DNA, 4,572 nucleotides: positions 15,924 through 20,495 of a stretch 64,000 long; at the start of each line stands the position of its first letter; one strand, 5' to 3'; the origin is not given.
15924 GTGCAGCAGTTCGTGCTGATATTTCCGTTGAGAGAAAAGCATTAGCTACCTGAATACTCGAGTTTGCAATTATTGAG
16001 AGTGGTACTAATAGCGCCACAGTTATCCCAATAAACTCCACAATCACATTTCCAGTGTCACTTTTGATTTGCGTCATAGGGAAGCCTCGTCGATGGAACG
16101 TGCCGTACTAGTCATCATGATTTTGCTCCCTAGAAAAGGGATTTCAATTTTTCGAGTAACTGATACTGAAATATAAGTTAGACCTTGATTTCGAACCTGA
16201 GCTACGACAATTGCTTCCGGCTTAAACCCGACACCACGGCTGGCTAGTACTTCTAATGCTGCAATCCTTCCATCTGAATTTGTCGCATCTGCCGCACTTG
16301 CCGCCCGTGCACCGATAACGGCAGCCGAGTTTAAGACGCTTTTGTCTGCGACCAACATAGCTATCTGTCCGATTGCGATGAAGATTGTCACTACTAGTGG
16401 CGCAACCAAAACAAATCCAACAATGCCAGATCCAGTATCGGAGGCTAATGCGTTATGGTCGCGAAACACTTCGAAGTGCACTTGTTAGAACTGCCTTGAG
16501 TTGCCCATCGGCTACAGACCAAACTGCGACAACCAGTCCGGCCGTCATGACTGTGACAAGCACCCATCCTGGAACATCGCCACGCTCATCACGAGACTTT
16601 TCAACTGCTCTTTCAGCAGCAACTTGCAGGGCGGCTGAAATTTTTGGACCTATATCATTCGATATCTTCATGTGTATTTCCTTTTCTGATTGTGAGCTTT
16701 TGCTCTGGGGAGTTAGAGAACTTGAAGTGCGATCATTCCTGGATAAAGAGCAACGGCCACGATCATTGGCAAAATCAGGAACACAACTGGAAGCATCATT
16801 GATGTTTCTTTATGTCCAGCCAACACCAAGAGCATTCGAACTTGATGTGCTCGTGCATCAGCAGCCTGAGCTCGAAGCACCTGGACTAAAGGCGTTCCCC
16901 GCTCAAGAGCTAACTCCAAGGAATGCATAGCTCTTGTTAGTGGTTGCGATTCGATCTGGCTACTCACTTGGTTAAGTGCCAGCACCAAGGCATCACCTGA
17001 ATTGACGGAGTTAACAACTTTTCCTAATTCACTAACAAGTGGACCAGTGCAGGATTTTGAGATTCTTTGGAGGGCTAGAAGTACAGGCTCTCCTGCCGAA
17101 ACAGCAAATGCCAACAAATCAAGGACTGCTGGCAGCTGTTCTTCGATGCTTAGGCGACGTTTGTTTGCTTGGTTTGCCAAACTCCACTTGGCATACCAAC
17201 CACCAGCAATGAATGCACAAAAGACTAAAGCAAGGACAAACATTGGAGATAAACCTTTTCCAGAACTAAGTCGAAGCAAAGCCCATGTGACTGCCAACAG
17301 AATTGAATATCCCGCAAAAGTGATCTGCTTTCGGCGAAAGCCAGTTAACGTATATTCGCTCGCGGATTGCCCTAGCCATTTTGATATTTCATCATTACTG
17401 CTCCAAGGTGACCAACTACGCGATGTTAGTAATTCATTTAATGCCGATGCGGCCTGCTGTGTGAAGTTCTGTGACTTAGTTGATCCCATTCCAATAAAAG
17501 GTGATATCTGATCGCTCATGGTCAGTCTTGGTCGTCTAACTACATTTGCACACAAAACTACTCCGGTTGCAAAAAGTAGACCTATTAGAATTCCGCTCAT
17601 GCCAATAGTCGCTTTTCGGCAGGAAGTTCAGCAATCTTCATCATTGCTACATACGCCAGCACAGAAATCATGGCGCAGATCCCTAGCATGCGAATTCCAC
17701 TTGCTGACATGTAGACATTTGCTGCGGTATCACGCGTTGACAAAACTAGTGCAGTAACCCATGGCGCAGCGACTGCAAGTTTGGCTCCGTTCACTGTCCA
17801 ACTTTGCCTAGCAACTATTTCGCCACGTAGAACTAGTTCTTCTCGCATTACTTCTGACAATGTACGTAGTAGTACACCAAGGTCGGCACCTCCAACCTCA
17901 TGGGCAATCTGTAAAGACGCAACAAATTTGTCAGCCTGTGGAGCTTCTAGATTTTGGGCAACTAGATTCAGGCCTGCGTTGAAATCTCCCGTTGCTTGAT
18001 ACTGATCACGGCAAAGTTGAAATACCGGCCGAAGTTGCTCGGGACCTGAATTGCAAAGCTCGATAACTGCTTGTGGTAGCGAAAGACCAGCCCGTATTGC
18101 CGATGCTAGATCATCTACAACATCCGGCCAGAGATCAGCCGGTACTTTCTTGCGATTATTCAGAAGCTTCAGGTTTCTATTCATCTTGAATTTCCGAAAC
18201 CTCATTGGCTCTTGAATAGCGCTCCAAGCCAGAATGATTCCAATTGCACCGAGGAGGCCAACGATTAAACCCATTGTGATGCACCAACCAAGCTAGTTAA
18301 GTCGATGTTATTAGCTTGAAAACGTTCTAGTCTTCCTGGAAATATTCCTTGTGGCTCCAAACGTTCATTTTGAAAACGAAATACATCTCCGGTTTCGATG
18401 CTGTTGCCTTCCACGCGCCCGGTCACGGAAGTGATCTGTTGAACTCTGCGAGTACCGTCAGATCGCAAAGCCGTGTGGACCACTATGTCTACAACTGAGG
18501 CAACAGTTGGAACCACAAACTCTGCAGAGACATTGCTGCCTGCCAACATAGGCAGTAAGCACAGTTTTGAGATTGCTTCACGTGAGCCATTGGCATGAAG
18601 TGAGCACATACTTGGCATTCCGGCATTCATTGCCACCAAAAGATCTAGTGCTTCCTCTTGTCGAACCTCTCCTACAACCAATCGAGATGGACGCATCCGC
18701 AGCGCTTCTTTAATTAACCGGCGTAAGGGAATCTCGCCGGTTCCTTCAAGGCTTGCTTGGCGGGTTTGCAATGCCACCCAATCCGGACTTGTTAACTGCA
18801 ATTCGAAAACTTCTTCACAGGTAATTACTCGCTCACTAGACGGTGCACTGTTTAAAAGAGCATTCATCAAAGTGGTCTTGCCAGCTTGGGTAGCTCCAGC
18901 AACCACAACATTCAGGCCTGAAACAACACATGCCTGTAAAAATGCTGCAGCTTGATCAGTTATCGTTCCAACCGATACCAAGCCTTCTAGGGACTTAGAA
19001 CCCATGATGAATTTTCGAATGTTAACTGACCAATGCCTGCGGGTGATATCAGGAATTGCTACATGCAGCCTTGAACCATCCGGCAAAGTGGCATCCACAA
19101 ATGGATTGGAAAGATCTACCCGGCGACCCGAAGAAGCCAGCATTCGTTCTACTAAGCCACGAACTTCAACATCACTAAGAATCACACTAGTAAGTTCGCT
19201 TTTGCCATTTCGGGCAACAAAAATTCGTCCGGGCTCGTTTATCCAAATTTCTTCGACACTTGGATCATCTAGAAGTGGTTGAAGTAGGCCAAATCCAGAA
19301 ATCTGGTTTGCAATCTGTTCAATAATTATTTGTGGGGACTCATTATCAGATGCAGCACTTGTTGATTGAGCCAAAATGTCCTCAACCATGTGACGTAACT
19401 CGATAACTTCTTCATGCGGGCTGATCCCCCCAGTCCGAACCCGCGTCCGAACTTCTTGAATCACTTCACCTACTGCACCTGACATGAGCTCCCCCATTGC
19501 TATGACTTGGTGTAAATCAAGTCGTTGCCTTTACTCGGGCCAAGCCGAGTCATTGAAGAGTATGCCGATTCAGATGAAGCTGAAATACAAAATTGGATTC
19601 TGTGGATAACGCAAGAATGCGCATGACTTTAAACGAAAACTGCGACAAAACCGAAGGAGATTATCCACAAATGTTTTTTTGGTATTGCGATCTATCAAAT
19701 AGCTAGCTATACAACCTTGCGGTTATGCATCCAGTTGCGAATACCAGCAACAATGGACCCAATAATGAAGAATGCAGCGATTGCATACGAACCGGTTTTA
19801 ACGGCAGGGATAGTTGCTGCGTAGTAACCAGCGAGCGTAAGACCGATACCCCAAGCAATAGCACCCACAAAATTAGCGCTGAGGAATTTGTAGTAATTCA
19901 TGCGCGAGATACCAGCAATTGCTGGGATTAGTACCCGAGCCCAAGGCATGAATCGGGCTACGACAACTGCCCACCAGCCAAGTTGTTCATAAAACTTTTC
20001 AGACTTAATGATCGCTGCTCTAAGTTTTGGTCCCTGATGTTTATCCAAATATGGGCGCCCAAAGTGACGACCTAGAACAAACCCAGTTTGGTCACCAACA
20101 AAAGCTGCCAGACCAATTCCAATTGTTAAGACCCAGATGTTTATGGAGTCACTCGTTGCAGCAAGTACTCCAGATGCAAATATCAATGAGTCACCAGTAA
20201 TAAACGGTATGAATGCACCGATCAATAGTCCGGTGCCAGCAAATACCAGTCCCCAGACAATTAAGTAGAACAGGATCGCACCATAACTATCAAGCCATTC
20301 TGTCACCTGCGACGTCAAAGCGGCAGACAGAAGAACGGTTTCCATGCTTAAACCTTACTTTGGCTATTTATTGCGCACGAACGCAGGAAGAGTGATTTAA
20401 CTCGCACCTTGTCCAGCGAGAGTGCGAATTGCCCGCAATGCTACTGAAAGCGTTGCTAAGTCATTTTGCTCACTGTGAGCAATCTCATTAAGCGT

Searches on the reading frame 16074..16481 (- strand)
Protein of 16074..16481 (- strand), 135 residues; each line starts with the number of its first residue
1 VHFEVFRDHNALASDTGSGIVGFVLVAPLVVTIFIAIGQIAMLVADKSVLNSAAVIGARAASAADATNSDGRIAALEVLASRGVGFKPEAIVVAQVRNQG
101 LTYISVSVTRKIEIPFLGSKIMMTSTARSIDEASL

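Call 54: search_protein_families(library=pfam, max_evalue=0.00001, proteins=[window:16074-16481:-])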
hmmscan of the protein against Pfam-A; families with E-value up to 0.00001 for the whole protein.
window:16074-16481:- (135 aa): 1 family
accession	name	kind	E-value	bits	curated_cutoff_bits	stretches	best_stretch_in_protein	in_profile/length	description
PF07811.17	TadE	-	1.6e-06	28.5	22.9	1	17-59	1-43/43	TadE-like protein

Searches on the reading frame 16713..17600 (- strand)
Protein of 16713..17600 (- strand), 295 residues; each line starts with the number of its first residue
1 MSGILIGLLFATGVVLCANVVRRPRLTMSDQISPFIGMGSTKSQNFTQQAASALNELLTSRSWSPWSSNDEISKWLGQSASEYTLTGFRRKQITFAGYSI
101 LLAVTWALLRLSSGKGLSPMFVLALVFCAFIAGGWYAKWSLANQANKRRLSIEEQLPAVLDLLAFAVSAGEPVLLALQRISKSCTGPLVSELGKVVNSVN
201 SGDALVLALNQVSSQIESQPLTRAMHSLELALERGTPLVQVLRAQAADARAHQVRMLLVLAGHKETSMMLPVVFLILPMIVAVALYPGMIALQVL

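Call 54: search_protein_families(library=pfam, max_evalue=0.00001, proteins=[window:16713-17600:-])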
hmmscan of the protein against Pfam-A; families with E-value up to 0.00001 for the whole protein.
window:16713-17600:- (295 aa): 1 family
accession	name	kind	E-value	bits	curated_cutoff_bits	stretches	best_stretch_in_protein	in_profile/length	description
PF00482.28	T2SSF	-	6.2e-11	42.8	25.2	1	160-284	2-123/125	Type II secretion system (T2SS), protein F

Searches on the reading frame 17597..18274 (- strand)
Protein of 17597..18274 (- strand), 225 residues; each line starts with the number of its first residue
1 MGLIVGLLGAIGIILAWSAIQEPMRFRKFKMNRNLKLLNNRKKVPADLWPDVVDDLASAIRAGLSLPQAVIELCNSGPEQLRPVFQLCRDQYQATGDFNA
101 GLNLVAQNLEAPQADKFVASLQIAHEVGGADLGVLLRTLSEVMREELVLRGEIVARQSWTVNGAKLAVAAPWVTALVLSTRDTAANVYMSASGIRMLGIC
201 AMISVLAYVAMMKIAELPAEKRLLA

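Call 54: search_protein_families(library=pfam, max_evalue=0.00001, proteins=[window:17597-18274:-])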
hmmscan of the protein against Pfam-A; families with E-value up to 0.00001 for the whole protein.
window:17597-18274:- (225 aa): 1 family
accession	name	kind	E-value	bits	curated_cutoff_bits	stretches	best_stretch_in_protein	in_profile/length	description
PF00482.28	T2SSF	-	2.8e-10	40.7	25.2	1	54-178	3-123/125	Type II secretion system (T2SS), protein F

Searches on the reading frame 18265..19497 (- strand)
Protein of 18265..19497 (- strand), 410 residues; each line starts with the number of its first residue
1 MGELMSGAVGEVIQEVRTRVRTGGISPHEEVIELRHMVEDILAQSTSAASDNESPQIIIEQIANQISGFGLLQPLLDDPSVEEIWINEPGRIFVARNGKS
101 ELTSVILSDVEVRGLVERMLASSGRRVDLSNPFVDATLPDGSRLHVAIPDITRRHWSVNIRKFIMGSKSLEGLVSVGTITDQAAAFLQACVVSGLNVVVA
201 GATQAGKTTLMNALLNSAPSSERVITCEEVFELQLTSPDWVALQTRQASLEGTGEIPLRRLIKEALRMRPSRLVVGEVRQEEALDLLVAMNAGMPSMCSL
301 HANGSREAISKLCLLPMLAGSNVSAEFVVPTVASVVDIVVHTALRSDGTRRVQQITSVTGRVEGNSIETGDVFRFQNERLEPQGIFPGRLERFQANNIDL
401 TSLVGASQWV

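Call 55: search_protein_families(library=pfam, max_evalue=0.00001, proteins=[window:18265-19497:-])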
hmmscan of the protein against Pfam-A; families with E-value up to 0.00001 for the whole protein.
window:18265-19497:- (410 aa): 1 family
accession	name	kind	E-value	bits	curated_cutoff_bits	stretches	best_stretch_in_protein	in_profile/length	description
PF00437.27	T2SSE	-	2.9e-33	115.4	24.9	1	69-331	5-264/370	Type II/IV secretion system protein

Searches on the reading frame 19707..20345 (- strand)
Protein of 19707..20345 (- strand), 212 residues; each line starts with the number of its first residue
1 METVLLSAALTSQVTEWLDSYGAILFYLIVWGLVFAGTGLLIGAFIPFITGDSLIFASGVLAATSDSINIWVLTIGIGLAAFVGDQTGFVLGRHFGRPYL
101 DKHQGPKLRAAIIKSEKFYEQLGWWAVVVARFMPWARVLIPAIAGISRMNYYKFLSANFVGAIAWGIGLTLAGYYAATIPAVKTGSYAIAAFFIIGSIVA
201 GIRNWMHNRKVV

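Call 55: search_protein_families(library=pfam, max_evalue=0.00001, proteins=[window:19707-20345:-])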
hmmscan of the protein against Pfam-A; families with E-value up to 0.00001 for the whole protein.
window:19707-20345:- (212 aa): 1 family
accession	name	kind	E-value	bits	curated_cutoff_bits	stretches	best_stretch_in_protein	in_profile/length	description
PF09335.16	VTT_dom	-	3.8e-19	69.8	33.9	1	59-174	5-122/123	VTT domain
